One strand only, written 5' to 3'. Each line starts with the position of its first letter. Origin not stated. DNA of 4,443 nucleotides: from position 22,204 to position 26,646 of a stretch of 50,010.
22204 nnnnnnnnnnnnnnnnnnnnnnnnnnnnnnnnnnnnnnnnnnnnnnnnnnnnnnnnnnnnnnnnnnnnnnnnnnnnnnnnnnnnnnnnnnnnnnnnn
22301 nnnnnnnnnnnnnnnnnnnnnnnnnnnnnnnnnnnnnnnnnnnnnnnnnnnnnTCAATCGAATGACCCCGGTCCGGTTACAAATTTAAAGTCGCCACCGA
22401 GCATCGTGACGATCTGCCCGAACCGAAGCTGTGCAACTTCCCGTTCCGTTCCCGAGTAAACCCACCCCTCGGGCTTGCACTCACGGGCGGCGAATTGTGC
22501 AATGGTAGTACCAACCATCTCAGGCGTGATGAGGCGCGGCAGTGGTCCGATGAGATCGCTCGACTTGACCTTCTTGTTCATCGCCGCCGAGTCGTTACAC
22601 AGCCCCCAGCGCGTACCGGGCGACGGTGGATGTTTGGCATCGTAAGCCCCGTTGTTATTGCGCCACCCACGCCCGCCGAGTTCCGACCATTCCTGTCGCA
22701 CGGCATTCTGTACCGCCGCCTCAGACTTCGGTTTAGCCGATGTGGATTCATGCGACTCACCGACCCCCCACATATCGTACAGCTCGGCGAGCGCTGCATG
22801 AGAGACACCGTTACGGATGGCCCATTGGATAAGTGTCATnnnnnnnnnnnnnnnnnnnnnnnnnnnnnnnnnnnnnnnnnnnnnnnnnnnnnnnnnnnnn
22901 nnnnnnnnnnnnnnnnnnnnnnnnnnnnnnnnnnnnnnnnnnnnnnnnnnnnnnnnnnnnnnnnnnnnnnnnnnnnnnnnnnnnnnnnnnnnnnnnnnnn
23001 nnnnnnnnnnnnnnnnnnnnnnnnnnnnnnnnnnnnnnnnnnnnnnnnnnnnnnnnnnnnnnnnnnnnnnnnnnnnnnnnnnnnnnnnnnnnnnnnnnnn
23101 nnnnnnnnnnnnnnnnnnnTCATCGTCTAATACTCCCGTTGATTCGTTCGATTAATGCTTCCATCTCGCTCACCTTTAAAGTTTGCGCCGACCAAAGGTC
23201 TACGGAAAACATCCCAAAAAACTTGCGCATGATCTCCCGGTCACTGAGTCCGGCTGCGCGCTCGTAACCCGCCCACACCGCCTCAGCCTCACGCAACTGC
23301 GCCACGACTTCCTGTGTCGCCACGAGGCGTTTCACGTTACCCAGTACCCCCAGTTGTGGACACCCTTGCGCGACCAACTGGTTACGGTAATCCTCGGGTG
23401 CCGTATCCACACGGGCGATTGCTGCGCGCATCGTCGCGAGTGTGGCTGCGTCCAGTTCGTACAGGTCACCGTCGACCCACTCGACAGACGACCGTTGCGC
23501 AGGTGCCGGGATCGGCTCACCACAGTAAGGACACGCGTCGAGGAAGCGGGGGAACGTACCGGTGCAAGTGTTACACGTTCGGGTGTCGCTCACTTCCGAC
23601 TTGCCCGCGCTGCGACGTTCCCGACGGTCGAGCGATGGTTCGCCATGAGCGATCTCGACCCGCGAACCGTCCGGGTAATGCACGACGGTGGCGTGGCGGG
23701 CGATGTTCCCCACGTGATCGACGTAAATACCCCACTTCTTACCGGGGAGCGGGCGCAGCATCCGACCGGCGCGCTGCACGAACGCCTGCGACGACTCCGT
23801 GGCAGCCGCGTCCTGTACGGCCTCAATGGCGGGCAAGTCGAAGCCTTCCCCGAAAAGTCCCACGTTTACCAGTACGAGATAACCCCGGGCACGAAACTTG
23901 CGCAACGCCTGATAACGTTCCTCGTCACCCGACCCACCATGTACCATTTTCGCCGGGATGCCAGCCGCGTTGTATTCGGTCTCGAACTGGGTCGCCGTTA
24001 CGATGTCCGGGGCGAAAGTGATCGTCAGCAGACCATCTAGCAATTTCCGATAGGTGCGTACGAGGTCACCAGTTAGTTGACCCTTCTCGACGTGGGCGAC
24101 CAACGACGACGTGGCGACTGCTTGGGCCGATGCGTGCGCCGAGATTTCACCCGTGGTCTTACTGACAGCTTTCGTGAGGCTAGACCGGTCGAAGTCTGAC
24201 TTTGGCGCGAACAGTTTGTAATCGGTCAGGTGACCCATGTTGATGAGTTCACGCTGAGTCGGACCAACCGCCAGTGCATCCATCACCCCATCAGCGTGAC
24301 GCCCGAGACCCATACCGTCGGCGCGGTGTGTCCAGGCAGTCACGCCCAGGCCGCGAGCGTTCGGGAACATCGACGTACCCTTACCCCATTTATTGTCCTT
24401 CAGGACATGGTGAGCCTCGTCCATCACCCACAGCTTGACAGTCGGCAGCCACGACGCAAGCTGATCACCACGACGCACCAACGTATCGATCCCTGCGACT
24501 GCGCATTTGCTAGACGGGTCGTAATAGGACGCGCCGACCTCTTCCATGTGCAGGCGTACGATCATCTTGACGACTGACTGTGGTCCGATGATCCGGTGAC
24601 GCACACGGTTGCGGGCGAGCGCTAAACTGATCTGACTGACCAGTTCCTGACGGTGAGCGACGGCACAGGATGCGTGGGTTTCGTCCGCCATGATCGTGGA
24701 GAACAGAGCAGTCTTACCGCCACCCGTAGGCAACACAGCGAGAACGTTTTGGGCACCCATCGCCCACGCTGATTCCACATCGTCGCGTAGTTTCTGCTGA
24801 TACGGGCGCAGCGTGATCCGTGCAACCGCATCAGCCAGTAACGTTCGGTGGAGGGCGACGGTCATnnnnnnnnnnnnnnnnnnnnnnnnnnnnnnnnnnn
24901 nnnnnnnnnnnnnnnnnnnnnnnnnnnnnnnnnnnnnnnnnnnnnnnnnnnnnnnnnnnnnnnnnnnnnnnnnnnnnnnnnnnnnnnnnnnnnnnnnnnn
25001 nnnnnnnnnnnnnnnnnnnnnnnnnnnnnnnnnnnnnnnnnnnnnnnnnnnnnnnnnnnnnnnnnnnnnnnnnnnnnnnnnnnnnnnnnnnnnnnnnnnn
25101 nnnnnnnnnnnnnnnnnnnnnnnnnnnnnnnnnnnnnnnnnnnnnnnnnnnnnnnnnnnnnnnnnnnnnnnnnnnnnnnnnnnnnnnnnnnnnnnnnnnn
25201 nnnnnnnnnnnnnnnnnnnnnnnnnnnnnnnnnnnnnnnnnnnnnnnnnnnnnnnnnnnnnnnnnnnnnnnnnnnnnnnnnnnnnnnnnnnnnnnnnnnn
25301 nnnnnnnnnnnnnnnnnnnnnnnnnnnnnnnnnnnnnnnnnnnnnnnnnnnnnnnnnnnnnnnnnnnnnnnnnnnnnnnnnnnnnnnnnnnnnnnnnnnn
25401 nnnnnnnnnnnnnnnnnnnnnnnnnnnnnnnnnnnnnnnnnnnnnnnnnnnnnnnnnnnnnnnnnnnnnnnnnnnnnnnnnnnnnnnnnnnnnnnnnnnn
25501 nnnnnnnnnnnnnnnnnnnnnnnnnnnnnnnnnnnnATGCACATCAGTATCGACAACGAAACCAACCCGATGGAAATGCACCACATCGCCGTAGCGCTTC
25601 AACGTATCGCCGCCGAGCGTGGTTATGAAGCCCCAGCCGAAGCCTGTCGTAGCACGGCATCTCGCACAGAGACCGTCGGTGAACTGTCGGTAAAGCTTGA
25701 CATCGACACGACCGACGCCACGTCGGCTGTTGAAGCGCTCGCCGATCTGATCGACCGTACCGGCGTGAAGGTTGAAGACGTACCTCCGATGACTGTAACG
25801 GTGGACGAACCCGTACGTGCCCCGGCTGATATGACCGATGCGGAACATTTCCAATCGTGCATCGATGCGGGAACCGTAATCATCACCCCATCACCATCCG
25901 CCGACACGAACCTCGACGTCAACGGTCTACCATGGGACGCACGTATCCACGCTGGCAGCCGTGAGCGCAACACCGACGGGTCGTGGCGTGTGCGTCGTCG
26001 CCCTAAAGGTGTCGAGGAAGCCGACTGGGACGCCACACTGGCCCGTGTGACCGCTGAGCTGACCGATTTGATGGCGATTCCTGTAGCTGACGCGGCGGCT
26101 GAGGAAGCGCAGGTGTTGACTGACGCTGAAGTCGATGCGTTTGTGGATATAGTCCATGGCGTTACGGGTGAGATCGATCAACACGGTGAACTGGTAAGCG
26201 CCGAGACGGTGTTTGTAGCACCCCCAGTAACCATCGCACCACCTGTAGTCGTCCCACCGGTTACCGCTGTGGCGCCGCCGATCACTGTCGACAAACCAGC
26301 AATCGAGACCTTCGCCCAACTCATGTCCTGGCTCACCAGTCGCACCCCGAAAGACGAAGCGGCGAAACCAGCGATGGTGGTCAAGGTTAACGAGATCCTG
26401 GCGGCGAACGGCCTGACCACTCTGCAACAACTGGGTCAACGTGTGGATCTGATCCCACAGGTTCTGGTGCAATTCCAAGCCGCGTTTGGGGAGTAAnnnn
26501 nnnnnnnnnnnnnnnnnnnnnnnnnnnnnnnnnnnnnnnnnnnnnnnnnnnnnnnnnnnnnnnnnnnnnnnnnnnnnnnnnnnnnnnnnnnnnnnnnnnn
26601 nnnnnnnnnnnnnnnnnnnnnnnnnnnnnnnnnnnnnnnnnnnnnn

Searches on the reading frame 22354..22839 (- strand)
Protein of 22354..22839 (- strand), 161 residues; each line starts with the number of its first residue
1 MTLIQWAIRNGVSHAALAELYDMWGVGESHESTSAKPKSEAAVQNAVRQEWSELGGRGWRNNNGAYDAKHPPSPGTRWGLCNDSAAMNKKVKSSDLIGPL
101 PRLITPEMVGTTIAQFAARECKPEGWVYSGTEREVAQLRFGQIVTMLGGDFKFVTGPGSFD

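Call 39: search_protein_families(library=pfam, proteins=[window:22354-22839:-], max_evalue=0.01)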
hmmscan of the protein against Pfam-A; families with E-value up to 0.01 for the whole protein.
window:22354-22839:- (161 aa): 0 families

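Call 40: search_protein_families(library=phrogs, proteins=[window:22354-22839:-], max_evalue=0.001)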
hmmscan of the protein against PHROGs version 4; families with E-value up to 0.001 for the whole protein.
window:22354-22839:- (161 aa): 1 family
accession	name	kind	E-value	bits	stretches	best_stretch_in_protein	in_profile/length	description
phrog_93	-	DNA, RNA and nucleotide metabolism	9.9e-17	61.8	1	3-160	313-434/613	endonuclease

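Call 94: search_solved_structures(query=window:22354-22839:-, max_evalue=1)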
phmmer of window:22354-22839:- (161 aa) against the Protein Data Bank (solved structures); distinct sequences matched with E-value up to 1: 0.

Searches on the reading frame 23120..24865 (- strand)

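Call 43: search_protein_families(library=pfam, proteins=[window:23120-24865:-], max_evalue=0.01)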
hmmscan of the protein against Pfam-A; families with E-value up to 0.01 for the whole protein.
window:23120-24865:- (581 aa): 4 families
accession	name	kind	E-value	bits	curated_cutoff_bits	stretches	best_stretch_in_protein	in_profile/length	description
PF04851.21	ResIII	-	4.7e-13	49.8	22.5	1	17-177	2-160/164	Type III restriction enzyme, res subunit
PF00271.37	Helicase_C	-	2.9e-11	44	23.5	1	279-371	16-108/110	Helicase conserved C-terminal domain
PF00270.35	DEAD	-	5.8e-06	26.6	26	1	37-157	13-132/167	DEAD/DEAH box helicase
PF16203.11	ERCC3_RAD25_C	-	0.0084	15.9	27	0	296-374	73-153/248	ERCC3/RAD25/XPB C-terminal helicase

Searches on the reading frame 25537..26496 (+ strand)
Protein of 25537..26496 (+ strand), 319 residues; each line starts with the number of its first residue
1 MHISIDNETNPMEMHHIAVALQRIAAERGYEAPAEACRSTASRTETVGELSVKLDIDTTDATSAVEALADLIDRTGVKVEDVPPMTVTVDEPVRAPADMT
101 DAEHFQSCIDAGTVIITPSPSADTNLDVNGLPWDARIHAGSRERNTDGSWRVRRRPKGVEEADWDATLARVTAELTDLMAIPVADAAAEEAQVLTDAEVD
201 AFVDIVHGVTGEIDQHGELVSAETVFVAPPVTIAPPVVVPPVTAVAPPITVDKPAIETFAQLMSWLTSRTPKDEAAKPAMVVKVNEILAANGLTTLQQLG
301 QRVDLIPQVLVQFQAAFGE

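Call 31: search_protein_families(library=phrogs, proteins=[window:25537-26496:+], max_evalue=0.001)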
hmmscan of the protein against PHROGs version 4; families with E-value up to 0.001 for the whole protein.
window:25537-26496:+ (319 aa): 2 families
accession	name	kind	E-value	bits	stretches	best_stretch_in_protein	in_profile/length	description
phrog_11133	-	unknown function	2.5e-39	136.9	1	15-319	17-320/320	-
phrog_29341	-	unknown function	2.3e-06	28.5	1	124-256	46-167/247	-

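Call 39: search_protein_families(library=pfam, proteins=[window:25537-26496:+], max_evalue=0.01)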
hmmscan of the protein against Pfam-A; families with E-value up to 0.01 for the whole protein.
window:25537-26496:+ (319 aa): 0 families

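Call 93: search_solved_structures(query=window:25537-26496:+, max_evalue=1)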
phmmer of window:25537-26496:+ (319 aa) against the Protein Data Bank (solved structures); distinct sequences matched with E-value up to 1: 6.
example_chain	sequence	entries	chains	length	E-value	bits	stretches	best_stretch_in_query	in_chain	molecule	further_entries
1ppr_M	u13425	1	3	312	0.13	15.1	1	155-267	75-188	PERIDININ-CHLOROPHYLL PROTEIN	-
8ov5_M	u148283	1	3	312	0.13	15.1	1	155-267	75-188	Peridinin-chlorophyll a-binding protein 1, chloroplastic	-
1nza_A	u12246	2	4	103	0.16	14.8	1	178-270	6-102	Divalent cation tolerance protein | Divalent Cation Tolerance Protein CutA1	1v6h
4zk7_M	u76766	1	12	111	0.34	13.7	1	177-270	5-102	Divalent-cation tolerance protein CutA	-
7l85_A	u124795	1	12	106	0.35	13.7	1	177-270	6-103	BG505 SOSIP-T33-31A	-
3fjv_A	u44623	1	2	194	0.4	13.5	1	6-106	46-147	uncharacterized novel protein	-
